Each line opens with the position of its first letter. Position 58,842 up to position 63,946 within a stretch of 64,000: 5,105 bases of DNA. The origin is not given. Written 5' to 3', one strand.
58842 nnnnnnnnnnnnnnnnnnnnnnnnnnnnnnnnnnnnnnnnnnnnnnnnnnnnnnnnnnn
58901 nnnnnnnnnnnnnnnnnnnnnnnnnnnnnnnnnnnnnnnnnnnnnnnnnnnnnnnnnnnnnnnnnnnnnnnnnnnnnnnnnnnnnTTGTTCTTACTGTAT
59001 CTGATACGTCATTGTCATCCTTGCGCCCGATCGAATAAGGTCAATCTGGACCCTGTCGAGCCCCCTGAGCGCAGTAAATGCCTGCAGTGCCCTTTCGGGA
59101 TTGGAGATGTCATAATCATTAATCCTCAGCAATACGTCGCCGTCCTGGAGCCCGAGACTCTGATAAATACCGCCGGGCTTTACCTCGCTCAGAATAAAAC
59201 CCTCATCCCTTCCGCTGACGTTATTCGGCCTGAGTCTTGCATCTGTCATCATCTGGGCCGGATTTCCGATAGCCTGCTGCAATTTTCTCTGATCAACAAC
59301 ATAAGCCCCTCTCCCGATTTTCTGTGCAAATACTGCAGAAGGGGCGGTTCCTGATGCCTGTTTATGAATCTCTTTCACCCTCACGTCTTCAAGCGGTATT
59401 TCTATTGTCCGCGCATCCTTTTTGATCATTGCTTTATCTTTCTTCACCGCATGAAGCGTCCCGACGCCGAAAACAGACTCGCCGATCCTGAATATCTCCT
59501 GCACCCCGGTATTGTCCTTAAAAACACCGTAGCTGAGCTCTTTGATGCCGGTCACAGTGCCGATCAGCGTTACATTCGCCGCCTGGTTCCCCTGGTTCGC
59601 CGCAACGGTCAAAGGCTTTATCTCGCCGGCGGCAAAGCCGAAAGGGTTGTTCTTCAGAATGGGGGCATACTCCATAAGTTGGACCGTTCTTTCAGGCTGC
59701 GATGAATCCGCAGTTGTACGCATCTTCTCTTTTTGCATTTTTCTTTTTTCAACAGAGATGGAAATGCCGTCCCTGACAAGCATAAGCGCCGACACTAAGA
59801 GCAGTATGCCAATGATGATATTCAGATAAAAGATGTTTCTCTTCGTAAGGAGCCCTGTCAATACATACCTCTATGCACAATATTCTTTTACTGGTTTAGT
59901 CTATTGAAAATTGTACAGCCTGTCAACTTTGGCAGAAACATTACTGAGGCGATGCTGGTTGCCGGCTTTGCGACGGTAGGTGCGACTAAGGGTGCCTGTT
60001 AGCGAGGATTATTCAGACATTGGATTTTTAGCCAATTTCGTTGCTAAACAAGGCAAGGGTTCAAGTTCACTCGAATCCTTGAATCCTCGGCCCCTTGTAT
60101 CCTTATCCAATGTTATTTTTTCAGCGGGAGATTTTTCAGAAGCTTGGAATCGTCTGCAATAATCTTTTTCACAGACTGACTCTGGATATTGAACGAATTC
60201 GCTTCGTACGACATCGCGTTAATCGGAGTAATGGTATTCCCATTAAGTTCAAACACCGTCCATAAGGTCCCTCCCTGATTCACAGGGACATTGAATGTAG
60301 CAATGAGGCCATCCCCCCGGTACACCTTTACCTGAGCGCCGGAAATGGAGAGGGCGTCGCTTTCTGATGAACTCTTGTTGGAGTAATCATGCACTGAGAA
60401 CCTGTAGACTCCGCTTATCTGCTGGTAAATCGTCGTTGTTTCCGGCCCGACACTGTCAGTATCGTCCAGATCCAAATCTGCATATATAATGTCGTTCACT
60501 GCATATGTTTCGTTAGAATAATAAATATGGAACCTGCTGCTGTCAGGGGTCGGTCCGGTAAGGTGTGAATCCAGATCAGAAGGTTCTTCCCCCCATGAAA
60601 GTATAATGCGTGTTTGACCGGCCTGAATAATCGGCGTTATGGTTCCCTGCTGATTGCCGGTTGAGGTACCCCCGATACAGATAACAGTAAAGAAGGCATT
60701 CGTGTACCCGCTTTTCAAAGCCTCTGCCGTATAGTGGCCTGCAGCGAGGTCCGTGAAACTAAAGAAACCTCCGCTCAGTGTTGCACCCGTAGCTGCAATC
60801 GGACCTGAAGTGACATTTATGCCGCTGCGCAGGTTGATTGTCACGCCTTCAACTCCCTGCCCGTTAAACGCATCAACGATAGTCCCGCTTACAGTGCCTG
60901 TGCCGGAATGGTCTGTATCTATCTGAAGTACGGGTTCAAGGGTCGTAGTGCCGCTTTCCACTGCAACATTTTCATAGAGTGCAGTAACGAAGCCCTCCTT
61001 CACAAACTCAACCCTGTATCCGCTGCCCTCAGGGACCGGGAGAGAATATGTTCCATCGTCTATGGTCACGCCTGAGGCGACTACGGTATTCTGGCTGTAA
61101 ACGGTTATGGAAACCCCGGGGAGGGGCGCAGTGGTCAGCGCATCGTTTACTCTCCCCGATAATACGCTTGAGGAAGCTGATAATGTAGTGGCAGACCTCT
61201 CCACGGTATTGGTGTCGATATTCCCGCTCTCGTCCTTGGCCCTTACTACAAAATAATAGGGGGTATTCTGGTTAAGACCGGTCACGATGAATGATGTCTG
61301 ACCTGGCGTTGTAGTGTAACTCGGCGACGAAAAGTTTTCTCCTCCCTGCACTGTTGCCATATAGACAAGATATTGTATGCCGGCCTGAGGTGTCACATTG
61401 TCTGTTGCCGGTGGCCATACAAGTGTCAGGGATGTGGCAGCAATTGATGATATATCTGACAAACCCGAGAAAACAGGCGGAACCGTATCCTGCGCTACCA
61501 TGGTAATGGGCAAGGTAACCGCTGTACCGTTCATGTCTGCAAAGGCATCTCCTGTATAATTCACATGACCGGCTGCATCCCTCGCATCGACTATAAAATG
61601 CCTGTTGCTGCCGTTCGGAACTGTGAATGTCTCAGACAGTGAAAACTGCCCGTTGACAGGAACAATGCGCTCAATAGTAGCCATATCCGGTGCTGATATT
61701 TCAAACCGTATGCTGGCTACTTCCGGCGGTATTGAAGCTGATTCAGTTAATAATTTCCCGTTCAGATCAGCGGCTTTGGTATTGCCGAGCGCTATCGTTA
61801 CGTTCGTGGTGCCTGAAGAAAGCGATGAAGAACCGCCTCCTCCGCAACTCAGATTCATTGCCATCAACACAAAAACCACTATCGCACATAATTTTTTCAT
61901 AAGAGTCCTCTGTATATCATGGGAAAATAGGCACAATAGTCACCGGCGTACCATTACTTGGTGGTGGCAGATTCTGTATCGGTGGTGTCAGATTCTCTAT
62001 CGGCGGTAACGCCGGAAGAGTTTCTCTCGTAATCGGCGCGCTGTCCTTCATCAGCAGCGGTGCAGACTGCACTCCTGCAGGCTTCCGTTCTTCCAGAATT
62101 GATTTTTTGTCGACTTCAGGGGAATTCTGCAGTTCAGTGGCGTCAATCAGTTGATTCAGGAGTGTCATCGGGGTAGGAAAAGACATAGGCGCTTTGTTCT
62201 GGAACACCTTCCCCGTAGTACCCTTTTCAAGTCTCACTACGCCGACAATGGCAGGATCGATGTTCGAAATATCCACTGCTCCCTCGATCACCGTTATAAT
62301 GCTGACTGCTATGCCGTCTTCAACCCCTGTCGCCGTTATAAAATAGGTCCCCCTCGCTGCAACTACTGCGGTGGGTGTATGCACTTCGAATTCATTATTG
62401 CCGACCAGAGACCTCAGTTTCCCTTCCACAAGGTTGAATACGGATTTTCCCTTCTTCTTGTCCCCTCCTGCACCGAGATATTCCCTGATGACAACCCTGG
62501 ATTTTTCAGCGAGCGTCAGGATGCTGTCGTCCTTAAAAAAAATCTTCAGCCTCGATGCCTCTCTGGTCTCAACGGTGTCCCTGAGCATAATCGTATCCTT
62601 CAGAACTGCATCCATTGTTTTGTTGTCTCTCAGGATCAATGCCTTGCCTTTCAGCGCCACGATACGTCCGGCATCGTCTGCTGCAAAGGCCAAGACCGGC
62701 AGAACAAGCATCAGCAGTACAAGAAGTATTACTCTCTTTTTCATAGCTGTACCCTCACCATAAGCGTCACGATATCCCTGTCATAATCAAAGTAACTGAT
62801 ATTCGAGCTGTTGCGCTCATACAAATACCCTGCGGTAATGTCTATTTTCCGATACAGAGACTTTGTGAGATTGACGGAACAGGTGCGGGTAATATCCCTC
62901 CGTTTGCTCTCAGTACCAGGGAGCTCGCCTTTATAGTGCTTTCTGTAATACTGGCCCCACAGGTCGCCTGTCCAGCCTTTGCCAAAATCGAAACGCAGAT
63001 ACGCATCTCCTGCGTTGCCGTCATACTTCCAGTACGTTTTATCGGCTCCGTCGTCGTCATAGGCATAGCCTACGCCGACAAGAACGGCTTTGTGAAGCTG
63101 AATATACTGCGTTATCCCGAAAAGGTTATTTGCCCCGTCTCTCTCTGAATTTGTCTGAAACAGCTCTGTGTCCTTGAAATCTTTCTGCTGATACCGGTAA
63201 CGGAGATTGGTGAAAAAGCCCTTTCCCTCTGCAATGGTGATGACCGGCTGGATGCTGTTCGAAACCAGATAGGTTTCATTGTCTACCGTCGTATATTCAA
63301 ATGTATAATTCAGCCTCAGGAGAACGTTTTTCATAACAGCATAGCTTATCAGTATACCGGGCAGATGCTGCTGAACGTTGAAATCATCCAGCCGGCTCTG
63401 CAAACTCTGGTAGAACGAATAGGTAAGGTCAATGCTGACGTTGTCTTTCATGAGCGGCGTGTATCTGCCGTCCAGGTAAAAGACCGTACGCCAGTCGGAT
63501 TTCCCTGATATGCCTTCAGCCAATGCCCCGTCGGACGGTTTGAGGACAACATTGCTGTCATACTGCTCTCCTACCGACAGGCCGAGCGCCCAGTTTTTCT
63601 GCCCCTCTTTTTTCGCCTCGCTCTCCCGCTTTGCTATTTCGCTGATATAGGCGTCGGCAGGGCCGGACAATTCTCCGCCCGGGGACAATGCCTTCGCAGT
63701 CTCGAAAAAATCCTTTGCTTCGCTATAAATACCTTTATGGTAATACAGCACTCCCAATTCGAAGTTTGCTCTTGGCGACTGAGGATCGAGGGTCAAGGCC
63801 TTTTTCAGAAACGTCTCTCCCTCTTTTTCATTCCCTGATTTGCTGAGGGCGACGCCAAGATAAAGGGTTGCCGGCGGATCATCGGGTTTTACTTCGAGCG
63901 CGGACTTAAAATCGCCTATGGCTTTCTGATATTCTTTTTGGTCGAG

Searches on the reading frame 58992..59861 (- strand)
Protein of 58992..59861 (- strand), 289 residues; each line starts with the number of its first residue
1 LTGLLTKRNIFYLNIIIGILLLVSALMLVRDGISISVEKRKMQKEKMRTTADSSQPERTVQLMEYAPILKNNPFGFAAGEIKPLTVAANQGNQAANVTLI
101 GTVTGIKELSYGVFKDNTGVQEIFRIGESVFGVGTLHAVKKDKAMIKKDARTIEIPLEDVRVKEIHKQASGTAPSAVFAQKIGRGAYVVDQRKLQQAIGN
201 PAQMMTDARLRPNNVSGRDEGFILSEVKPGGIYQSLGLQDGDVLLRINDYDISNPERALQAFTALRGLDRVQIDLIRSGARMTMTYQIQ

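Call 11: search_protein_families(library=ncbifam, proteins=[window:58992-59861:-], max_evalue=0.01)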
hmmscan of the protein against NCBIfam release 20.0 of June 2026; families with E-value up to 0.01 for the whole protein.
window:58992-59861:- (289 aa): 12 families
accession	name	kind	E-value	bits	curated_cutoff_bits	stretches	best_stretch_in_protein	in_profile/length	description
NF041515.1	GspC_delta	equivalog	1.8e-41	142.9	150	1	17-289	7-311/311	type II secretion system protein GspC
TIGR01713.1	typeII_sec_gspC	equivalog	8.1e-20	71.5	101.6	1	77-283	63-254/259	type II secretion system protein GspC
NF041616.1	T2SS_C_SYNERG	exception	1.3e-12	47.7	200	1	20-289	10-296/296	type II secretion system protein GspC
NF007242.0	PRK09681.1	equivalog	8.9e-06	25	561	1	93-284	123-314/319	type II secretion system protein GspC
TIGR02037.1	degP_htrA_DO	subfamily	1e-05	24.6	416.2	1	218-288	257-327/434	Do family serine endopeptidase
NF047968.1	SerProtHtrA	equivalog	0.00011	21.7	470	1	218-285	287-354/357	serine protease HtrA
NF040965.1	MamP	equivalog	0.00026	20.7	300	1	15-283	8-197/290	magnetosome magnetite formation protein MamP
TIGR02038.1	protease_degS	equivalog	0.00043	19.5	422.95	1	218-288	276-346/351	outer membrane-stress sensor serine endopeptidase DegS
NF040960.1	MamE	equivalog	0.00064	18.4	800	1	208-285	455-532/659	magnetosome formation protease MamE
NF008147.1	PRK10898.1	equivalog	0.00076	18.7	408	1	187-289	247-348/352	outer membrane-stress sensor serine endopeptidase DegS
NF041521.1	HhoA_HhoB_HtrA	equivalog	0.0074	15.6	450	0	218-286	261-329/335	HhoA/HhoB/HtrA family serine endopeptidase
NF041199.1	trx7_PDZ_seleno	equivalog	0.0078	15.2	300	0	234-287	334-389/390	Trx7/PDZ domain-containing (seleno)protein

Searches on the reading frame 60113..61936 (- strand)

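Call 11: search_protein_families(library=ncbifam, proteins=[window:60113-61936:-], max_evalue=0.01)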
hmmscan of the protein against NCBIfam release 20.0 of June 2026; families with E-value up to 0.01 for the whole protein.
window:60113-61936:- (607 aa): 1 family
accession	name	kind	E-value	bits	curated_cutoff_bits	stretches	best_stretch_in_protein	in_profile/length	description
NF041611.1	exoglucan_CbhB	equivalog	1.8e-08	32.9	1950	1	111-256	765-891/997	exoglucanase CbhB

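Call 46: search_protein_families(library=pfam, proteins=[window:60113-61936:-], max_evalue=0.001)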
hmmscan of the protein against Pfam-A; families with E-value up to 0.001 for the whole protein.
window:60113-61936:- (607 aa): 6 families
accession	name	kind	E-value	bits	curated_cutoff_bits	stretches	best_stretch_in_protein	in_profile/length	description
PF13620.12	CarboxypepD_reg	-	1.7e-15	57.5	32.3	2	259-332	2-75/82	Carboxypeptidase regulatory-like domain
PF13715.12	CarbopepD_reg_2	-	3.5e-06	27.4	32.2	1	259-319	1-58/88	CarboxypepD_reg-like domain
PF00041.27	fn3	-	1.2e-05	25.9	25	1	162-239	8-74/84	Fibronectin type III domain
PF17210.9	SdrD_B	-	1.9e-05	25.3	29.7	1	359-408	21-66/112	SdrD B-like domain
PF17802.7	SpaA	-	5.9e-05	23.6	23.1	0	349-405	3-57/91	Prealbumin-like fold domain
PF22902.2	NOMO1-like_9th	-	0.00035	20.7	27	0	270-319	11-63/75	BOS complex subunit NOMO1-like, beta sandwich domain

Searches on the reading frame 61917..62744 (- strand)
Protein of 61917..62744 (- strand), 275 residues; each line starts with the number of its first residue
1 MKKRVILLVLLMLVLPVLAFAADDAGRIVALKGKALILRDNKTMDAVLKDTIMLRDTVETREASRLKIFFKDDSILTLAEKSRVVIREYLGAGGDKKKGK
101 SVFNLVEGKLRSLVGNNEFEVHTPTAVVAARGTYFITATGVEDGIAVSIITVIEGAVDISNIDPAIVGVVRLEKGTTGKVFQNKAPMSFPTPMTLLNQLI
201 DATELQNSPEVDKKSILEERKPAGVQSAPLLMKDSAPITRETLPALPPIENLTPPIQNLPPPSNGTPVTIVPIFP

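Call 46: search_protein_families(library=pfam, proteins=[window:61917-62744:-], max_evalue=0.001)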
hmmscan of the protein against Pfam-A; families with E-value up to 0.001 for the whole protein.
window:61917-62744:- (275 aa): 1 family
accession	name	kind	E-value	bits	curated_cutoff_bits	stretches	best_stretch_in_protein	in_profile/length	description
PF04773.18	FecR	-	6.3e-14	52.6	24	1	56-157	1-96/97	FecR protein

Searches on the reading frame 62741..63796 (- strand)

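Call 46: search_protein_families(library=pfam, proteins=[window:62741-63796:-], max_evalue=0.001)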
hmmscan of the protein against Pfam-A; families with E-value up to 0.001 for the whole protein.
window:62741-63796:- (351 aa): 4 families
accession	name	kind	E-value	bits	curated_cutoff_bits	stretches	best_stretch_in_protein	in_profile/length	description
PF07719.23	TPR_2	-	3.7e-05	24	27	1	9-39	2-32/34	Tetratricopeptide repeat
PF10082.15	BBP2_2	-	9e-05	21.9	23.7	1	277-350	310-377/378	Putative beta-barrel porin 2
PF10677.15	DUF2490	-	0.00037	20.7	29.8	0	120-211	11-99/186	Protein of unknown function (DUF2490)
PF11059.14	DUF2860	-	0.00093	18.9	22.9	0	197-344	137-288/294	Protein of unknown function (DUF2860)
